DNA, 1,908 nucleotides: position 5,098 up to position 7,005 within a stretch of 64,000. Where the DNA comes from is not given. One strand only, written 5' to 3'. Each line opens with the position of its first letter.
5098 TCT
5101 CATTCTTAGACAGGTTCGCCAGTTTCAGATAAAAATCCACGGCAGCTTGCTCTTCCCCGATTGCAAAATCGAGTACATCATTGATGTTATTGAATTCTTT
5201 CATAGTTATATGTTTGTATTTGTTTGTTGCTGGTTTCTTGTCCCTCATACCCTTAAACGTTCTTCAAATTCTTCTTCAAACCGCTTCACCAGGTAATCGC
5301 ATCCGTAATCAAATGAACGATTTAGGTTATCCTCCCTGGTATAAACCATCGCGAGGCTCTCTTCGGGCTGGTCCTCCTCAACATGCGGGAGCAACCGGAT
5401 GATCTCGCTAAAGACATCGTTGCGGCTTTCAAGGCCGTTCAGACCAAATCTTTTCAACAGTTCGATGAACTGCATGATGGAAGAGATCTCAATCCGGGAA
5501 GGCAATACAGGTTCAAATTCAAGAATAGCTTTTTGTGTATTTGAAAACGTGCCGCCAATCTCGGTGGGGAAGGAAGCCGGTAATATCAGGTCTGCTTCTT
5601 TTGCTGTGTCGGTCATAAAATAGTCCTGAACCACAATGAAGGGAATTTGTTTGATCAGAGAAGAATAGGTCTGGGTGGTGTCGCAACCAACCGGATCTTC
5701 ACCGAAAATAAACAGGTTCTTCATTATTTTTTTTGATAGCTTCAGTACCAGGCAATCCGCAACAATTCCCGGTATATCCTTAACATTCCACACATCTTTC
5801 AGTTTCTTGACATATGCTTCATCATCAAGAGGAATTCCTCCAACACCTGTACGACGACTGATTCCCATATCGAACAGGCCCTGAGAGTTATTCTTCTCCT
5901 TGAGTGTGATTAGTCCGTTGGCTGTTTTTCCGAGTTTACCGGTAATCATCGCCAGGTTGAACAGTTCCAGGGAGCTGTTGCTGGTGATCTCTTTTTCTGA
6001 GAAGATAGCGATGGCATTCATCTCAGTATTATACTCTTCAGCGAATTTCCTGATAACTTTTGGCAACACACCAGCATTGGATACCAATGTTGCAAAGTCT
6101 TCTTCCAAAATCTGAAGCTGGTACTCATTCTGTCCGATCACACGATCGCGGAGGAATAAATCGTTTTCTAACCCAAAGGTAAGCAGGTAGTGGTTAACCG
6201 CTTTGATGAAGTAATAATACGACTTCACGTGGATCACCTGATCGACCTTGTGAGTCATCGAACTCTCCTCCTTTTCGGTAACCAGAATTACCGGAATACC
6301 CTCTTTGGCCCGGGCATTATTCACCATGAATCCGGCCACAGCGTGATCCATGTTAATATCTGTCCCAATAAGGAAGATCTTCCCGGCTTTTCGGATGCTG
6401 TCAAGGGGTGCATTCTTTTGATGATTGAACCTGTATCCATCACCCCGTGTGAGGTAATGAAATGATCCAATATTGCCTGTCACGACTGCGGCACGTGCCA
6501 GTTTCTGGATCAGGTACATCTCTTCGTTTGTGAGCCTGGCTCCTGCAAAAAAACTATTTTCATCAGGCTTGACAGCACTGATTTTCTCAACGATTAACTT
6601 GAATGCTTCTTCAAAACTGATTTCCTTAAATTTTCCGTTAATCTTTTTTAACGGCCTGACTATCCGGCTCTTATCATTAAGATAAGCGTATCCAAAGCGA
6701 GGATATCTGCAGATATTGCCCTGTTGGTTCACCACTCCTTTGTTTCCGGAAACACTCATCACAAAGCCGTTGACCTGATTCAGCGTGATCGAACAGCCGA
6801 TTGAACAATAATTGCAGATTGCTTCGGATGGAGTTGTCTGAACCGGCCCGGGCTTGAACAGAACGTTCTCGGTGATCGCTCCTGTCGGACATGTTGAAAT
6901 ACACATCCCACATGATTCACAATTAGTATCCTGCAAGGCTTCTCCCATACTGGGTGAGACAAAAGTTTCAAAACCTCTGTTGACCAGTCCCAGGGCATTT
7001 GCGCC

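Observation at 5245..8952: NuoG-like scaffold with a complete GltD/NfnB-type flavoprotein module inserted between its first two clusters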

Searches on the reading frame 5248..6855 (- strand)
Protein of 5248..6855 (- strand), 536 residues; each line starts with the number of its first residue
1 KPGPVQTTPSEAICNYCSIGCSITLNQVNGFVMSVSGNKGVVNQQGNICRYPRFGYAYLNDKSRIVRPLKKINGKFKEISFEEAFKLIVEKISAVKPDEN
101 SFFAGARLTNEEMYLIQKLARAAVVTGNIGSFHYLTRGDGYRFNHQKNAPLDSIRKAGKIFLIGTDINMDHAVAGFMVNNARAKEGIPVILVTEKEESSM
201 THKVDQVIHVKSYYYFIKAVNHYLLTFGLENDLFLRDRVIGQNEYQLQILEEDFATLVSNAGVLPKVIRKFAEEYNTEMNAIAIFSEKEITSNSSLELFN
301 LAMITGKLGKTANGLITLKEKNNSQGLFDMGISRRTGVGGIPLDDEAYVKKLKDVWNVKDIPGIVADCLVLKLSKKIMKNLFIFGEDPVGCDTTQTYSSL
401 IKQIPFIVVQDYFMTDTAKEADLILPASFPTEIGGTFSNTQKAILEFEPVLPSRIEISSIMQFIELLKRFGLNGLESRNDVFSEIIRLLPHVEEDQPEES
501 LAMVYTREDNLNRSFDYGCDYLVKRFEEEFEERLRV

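Call 19: search_solved_structures(query=window:5248-6855:-, max_evalue=1e-30, show_alignments=5)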
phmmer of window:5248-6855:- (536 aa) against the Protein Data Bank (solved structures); distinct sequences matched with E-value up to 1e-30: 12.
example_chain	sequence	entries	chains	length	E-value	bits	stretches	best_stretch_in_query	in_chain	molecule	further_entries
7qv7_S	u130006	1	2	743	1.8e-49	172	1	13-491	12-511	Hydrogen dependent carbon dioxide reductase subunit FdhF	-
9t1s_L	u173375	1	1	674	1.8e-49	172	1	12-491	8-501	formate dehydrogenase (coenzyme F420)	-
8rqz_C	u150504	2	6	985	2e-46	162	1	10-490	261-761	Probable oxidoreductase YjgC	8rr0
9gzq_A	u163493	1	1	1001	2e-46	161.9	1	10-490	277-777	Probable oxidoreductase YjgC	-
7bkb_D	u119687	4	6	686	9.9e-43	149.8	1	13-488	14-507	Formate dehydrogenase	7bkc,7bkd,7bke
1aa6_A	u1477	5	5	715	2.4e-38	135.3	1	12-491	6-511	FORMATE DEHYDROGENASE H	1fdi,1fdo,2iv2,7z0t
9bov_A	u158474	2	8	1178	3.6e-34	121.6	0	3-349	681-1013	Molybdopterin oxidoreductase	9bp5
7vw6_A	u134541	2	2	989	9.8e-34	120.1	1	11-493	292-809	Formate dehydrogenase | Tungsten-containing formate dehydrogenase alpha subunit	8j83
7e5z_A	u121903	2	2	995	1e-33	120.1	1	11-493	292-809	Formate dehydrogenase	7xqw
8oh5_C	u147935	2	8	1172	1.9e-33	119.2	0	9-126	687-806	Formate dehydrogenase-O, major subunit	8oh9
9wxb_B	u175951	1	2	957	5.9e-33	117.5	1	12-449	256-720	Formate dehydrogenase alpha subunit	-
6tg9_A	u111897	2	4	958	2.4e-32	115.6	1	13-451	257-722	Formate dehydrogenase subunit alpha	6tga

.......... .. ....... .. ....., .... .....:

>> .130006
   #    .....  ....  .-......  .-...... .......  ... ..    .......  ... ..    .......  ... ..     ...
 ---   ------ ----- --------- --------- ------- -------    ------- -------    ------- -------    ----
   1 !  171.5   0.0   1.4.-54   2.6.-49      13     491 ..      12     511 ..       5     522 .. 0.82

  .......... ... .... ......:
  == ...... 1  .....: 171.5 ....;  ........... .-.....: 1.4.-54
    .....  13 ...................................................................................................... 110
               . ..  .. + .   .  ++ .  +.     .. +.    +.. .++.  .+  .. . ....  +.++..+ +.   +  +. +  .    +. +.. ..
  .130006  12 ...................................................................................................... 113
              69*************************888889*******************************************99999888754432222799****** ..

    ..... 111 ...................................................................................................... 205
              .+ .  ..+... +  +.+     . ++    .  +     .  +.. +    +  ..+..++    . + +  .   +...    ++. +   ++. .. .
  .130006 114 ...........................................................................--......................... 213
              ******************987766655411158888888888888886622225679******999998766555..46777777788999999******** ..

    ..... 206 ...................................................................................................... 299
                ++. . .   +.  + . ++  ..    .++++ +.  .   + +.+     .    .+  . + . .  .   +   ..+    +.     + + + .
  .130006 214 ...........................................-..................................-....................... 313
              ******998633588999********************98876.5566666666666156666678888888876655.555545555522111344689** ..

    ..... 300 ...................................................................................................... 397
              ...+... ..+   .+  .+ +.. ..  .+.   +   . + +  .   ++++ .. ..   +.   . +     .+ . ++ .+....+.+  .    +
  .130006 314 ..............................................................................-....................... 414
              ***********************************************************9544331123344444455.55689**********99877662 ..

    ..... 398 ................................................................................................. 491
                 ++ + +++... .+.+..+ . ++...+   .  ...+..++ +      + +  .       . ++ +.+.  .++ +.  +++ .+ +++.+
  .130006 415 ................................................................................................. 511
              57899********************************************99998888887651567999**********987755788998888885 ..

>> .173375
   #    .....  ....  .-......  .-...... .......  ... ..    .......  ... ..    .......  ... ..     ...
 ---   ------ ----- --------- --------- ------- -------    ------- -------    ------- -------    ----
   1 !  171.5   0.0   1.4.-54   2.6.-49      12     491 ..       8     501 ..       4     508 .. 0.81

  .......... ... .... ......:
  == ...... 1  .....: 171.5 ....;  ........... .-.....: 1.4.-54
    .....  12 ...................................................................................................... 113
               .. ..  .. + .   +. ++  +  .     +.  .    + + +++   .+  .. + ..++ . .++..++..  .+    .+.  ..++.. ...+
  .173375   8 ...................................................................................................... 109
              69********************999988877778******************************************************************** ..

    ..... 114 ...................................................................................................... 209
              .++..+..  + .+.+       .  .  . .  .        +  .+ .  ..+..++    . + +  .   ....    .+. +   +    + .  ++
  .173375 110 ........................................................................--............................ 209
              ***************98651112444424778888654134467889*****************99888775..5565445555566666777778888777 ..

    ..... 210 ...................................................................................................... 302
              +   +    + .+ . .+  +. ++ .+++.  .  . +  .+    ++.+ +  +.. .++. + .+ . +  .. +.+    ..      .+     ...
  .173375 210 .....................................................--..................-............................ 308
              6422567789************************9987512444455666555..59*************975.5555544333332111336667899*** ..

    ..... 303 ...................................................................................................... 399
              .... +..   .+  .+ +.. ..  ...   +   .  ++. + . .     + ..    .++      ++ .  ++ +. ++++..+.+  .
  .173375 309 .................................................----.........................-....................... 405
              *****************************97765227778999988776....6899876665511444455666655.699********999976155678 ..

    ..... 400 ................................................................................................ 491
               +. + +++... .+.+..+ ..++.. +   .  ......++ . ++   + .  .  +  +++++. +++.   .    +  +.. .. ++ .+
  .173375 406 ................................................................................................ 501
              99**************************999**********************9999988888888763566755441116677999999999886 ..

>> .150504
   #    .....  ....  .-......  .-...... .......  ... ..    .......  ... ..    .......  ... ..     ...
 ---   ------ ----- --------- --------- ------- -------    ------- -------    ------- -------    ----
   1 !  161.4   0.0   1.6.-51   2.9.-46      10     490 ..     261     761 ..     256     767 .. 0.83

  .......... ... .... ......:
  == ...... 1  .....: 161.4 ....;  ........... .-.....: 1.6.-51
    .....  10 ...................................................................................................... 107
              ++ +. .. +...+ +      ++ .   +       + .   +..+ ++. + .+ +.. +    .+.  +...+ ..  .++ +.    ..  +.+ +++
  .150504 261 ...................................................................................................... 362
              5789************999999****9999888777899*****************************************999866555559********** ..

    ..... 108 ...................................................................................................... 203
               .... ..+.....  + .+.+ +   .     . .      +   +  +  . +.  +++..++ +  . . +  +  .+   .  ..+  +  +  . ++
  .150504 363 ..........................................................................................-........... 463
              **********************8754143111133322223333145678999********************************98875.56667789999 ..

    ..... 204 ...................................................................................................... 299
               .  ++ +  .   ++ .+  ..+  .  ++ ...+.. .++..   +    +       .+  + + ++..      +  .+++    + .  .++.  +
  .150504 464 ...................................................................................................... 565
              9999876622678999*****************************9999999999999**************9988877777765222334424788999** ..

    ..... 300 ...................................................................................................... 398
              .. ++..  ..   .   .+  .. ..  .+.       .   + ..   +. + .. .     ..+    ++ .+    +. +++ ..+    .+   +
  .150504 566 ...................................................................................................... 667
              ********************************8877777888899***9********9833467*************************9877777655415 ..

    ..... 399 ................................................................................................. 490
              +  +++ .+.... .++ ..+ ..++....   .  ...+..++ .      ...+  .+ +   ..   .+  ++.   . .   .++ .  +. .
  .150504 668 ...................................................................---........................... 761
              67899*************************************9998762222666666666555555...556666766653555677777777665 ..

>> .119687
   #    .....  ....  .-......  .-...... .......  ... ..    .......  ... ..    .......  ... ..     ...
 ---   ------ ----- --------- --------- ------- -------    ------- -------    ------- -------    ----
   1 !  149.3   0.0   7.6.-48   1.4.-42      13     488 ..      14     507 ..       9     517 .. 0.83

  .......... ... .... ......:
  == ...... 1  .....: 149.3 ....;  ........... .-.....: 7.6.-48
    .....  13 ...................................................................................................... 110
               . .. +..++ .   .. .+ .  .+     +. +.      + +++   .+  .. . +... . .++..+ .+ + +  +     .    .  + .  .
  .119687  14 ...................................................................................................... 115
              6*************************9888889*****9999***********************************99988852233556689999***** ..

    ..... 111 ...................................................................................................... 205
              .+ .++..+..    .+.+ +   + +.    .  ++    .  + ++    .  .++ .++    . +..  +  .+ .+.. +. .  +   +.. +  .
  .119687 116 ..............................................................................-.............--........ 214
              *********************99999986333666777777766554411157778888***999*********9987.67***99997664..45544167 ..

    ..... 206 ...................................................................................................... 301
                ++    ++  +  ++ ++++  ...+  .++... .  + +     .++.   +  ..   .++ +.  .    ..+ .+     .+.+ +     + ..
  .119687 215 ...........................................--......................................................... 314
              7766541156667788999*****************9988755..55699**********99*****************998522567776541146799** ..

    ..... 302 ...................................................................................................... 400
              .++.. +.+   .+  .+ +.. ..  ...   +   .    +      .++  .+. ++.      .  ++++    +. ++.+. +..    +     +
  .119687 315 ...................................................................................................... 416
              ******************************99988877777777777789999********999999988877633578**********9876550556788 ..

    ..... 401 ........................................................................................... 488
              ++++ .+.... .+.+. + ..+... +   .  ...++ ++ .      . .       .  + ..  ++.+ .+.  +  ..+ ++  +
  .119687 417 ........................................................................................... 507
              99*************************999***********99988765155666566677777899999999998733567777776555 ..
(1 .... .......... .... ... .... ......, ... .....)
